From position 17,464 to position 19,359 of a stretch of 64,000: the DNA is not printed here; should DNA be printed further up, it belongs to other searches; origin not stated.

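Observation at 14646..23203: Five-gene minus-strand glycoside-processing array combining GH32 with a PLP decarboxylase, an unassigned beta-propeller, a dimethylformamidase-large-subunit-like protein and a DUF2961/GH172-like protein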

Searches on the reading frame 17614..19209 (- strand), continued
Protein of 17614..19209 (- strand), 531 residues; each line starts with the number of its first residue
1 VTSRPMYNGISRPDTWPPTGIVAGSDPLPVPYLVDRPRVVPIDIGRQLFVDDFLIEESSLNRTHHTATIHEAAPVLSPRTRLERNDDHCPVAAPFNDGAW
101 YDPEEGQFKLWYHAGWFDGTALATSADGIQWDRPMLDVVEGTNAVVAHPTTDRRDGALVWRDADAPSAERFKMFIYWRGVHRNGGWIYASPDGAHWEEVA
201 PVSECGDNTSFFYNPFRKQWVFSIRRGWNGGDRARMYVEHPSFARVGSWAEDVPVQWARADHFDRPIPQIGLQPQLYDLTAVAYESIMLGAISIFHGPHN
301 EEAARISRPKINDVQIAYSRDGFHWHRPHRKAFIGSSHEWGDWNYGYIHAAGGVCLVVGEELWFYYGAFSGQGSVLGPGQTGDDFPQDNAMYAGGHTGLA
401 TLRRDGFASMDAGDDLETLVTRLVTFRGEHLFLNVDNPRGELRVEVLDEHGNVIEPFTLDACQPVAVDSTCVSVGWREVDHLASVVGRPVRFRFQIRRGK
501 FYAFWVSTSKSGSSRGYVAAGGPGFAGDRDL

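Call 83: search_protein_families(library=pfam, proteins=[L026:20165-21697:-, L043:12594-13874:+, L043:4519-8076:+, L020:3764-5689:-, L020:6641-7921:-, L020:14387-16573:-, L020:16650-18071:+, L043:11672-12619:+, L022:5969-6763:-, L020:12630-13442:-], max_evalue=0.001)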
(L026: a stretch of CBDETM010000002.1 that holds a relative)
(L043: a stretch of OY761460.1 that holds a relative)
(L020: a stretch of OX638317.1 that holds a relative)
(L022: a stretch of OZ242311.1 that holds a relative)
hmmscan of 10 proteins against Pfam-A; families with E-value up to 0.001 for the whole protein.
L026:20165-21697:- (510 aa): 2 families
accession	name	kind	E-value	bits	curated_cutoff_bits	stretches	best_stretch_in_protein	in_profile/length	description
PF00884.28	Sulfatase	-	5.3e-34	118.3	25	1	1-252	57-299/301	Sulfatase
PF16347.10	SGSH_C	-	0.00024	21.7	29.3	1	208-334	8-133/154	N-sulphoglucosamine sulphohydrolase, C-terminal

L043:12594-13874:+ (426 aa): 1 family
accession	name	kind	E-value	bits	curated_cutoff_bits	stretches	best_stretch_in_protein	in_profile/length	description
PF07690.21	MFS_1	-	1.2e-49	169.5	33.4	1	29-382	1-345/347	Major Facilitator Superfamily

L043:4519-8076:+ (1185 aa): 5 families
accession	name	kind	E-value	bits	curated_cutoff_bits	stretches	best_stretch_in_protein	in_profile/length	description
PF07715.20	Plug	-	2.3e-21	76.7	23.9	1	221-325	2-107/107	TonB-dependent Receptor Plug Domain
PF00593.30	TonB_dep_Rec_b-barrel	-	2.3e-18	67.7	27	1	560-964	42-392/436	TonB dependent receptor-like, beta-barrel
PF13715.12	CarbopepD_reg_2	-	9.5e-18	64.5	32.2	1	132-212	1-87/88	CarboxypepD_reg-like domain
PF07660.19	STN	-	4.7e-10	39.5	28.4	1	70-122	1-52/52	Secretin and TonB N terminus short domain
PF13620.12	CarboxypepD_reg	-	5.9e-09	36.6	32.3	1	132-201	2-81/82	Carboxypeptidase regulatory-like domain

L020:3764-5689:- (641 aa): 5 families
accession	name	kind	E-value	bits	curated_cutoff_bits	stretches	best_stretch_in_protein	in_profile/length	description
PF13292.11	DXP_synthase_N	-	1.2e-113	379.4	21.2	1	4-292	1-274/274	1-deoxy-D-xylulose-5-phosphate synthase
PF02779.29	Transket_pyr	-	1.7e-50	171.5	27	1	328-489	4-172/174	Transketolase, pyrimidine binding domain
PF02780.25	Transketolase_C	-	1.4e-29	102.9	25.9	1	504-626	1-124/124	Transketolase, C-terminal domain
PF00456.26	Transketolase_N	-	3.3e-06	26.8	22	1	25-182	6-191/334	Transketolase, thiamine diphosphate binding domain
PF02775.26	TPP_enzyme_C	-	9.9e-06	25.9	21.9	1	109-176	23-84/151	Thiamine pyrophosphate enzyme, C-terminal TPP binding domain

L020:6641-7921:- (426 aa): 1 family
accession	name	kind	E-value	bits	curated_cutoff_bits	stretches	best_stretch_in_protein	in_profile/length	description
PF14100.11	DUF6807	-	8.3e-64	216.2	27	1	131-413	2-268/270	Family of unknown function (DUF6807)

L020:14387-16573:- (728 aa): 17 families
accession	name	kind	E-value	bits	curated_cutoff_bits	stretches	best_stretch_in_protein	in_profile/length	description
PF01464.25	SLT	-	9.4e-28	96.6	21.3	1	566-684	3-114/117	Transglycosylase SLT domain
PF13174.12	TPR_6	-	1.9e-22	78.7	26.3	1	337-369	1-33/33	Tetratricopeptide repeat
PF07719.23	TPR_2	-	2.2e-21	74.6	27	0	267-294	2-29/34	Tetratricopeptide repeat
PF14559.12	TPR_19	-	5.9e-21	75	25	1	156-214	1-59/68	Tetratricopeptide repeat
PF13432.12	TPR_16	-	3.7e-19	69.3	32.7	2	150-214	1-65/65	Tetratricopeptide repeat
PF13428.12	TPR_14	-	8.8e-18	63.5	23.5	1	337-373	2-38/44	Tetratricopeptide repeat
PF13424.12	TPR_12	-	4.3e-09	36.9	30.1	0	236-296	10-75/77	Tetratricopeptide repeat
PF17004.11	SRP_TPR_like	-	5.6e-08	33.3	35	0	42-103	19-67/109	Putative TPR-like repeat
PF00515.34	TPR_1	-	6.1e-07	29.4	27.8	0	267-295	2-30/34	Tetratricopeptide repeat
PF09976.15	TPR_21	-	5.1e-06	26.8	25.5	0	48-134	87-171/193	Tetratricopeptide repeat-like domain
PF12895.13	ANAPC3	-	5.7e-06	27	27.2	0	50-98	36-80/82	Anaphase-promoting complex, cyclosome, subunit 3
PF13181.12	TPR_8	-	7.7e-06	26.1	25.7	0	412-436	3-27/34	Tetratricopeptide repeat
PF25062.1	ARM_TT21_N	-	2.1e-05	24.8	40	0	231-260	102-131/222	Tetratricopeptide repeat protein 21 N-terminal ARM repeat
PF13525.12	YfiO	-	3.6e-05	24.1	25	1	337-427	6-96/203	Outer membrane lipoprotein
PF04733.20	Coatomer_E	-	5.3e-05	23.2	21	0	152-215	207-271/290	Coatomer epsilon subunit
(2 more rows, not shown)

L020:16650-18071:+ (473 aa): 4 families
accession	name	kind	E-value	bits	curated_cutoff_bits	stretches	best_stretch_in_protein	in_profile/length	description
PF00483.29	NTP_transferase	-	1.1e-27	97.7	21.2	1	18-245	1-228/245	Nucleotidyl transferase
PF00132.30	Hexapep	-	9.8e-16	57.1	27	1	306-340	2-36/36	Bacterial transferase hexapeptide (six repeats)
PF12804.13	NTP_transf_3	-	4.2e-12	47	27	1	19-146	1-119/160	MobA-like NTP transferase domain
PF25084.1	LbH_EIF2B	-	6.2e-08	33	54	1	285-341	1-56/105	EIF2B subunit epsilon LbH domain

L043:11672-12619:+ (315 aa): 1 family
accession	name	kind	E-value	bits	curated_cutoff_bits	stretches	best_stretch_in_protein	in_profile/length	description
PF00701.28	DHDPS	-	1.1e-63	215.2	22.1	1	11-295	2-280/289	Dihydrodipicolinate synthetase family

L022:5969-6763:- (264 aa): 3 families
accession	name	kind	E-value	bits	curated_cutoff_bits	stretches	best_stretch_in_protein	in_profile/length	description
PF00106.31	adh_short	-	3.5e-52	177.2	26.6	1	13-194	1-181/195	short chain dehydrogenase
PF13561.12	adh_short_C2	-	1.6e-49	169.1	27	1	22-256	6-233/236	Enoyl-(Acyl carrier protein) reductase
PF08659.16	KR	-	1.3e-07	32.2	22.6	1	15-168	3-155/180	KR domain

L020:12630-13442:- (270 aa): 3 families
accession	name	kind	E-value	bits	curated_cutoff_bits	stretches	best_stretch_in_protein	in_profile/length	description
PF01370.27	Epimerase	-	3e-11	43.6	20.9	1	32-215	1-196/240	NAD dependent epimerase/dehydratase family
PF01073.25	3Beta_HSD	-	1.4e-10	41.1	22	1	33-138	1-122/280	3-beta hydroxysteroid dehydrogenase/isomerase family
PF03435.24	Sacchrp_dh_NADP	-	0.00051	20.8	25.1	0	32-103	1-85/129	Saccharopine dehydrogenase NADP binding domain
